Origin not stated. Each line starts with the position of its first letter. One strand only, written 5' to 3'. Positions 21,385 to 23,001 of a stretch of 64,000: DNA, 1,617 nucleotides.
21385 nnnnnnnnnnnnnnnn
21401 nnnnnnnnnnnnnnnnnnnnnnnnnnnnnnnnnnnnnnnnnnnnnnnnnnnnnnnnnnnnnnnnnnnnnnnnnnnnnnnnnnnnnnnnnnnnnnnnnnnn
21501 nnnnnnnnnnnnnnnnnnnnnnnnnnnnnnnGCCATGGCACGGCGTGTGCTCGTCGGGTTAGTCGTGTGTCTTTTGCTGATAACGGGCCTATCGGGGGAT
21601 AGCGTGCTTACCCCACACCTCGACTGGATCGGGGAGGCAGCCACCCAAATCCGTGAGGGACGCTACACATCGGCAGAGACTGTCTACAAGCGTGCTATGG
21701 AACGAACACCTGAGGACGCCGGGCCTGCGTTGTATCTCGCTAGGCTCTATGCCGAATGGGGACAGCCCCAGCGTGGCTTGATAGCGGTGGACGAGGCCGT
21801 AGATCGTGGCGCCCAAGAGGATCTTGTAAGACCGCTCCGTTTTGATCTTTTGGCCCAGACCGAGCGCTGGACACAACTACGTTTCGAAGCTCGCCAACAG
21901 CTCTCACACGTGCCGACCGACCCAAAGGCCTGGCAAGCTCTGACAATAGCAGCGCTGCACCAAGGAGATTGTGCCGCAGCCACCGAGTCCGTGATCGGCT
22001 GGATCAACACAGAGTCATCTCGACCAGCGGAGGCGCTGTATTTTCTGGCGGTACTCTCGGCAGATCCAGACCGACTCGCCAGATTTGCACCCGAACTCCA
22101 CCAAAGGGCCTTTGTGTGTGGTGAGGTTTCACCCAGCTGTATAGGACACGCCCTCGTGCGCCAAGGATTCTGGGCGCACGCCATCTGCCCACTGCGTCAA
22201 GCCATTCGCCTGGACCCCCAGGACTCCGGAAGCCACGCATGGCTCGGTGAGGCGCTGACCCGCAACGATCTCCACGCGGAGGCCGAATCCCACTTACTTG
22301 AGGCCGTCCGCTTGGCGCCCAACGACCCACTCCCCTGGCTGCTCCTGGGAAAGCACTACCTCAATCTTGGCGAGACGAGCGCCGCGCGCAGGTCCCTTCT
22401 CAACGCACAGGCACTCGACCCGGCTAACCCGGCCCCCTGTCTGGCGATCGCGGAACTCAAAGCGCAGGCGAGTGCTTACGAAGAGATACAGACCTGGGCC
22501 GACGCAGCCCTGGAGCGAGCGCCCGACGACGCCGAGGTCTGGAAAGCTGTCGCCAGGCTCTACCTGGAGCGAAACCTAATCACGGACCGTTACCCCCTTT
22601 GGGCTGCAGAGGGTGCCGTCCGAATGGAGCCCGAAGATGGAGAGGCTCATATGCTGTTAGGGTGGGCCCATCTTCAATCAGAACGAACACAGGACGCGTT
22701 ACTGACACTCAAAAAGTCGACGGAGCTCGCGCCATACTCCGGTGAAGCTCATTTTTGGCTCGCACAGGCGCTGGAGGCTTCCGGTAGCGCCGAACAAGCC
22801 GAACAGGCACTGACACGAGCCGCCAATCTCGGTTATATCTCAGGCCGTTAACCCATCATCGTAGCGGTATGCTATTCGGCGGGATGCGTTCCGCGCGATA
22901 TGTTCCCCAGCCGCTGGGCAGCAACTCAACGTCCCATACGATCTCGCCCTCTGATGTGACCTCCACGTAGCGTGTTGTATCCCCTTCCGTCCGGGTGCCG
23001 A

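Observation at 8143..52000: Expansion of GT-C-type glycosyltransferase paralogues across the window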

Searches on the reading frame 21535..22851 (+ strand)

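Call 4: search_protein_families(library=pfam, proteins=[window:21535-22851:+], max_evalue=0.01)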
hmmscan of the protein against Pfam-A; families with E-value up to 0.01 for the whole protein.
window:21535-22851:+ (438 aa): 15 families
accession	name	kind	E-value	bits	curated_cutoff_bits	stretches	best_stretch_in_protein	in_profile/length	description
PF13431.12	TPR_17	-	4.4e-28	95.6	24.4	1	392-424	2-34/34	Tetratricopeptide repeat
PF14559.12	TPR_19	-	1.2e-23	83.6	25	4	380-430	2-52/68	Tetratricopeptide repeat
PF13428.12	TPR_14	-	7.2e-21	73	23.5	2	235-273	5-43/44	Tetratricopeptide repeat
PF13432.12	TPR_16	-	3.7e-20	72.4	32.7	2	204-265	4-65/65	Tetratricopeptide repeat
PF07719.23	TPR_2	-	2.3e-18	65.2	27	0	370-400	2-32/34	Tetratricopeptide repeat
PF13414.12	TPR_11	-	6.2e-16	58.3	26.8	1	204-243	1-40/42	TPR repeat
PF13181.12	TPR_8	-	1.2e-14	53.6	25.7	0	370-400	2-32/34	Tetratricopeptide repeat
PF23914.1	TPR_CcmH_CycH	-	5.3e-14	52.8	42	2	261-348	46-136/158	Cytochrome c-type biogenesis protein H TPR domain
PF12895.13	ANAPC3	-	3.1e-11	43.8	27.2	1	358-428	12-81/82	Anaphase-promoting complex, cyclosome, subunit 3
PF00515.34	TPR_1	-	3.2e-11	43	27.8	0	370-400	2-32/34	Tetratricopeptide repeat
PF13424.12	TPR_12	-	1.4e-07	32.1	30.1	0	236-286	8-66/77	Tetratricopeptide repeat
PF13176.12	TPR_7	-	8.6e-06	25.9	27.9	0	37-61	8-34/36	Tetratricopeptide repeat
PF09295.16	ChAPs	-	5.3e-05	22.8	20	0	255-287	258-290/395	ChAPs (Chs5p-Arf1p-binding proteins)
PF13371.12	TPR_9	-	0.00019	21.8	35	0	241-299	5-63/73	Tetratricopeptide repeat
PF14561.12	TPR_20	-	0.0047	17.7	25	0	357-392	10-45/90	Tetratricopeptide repeat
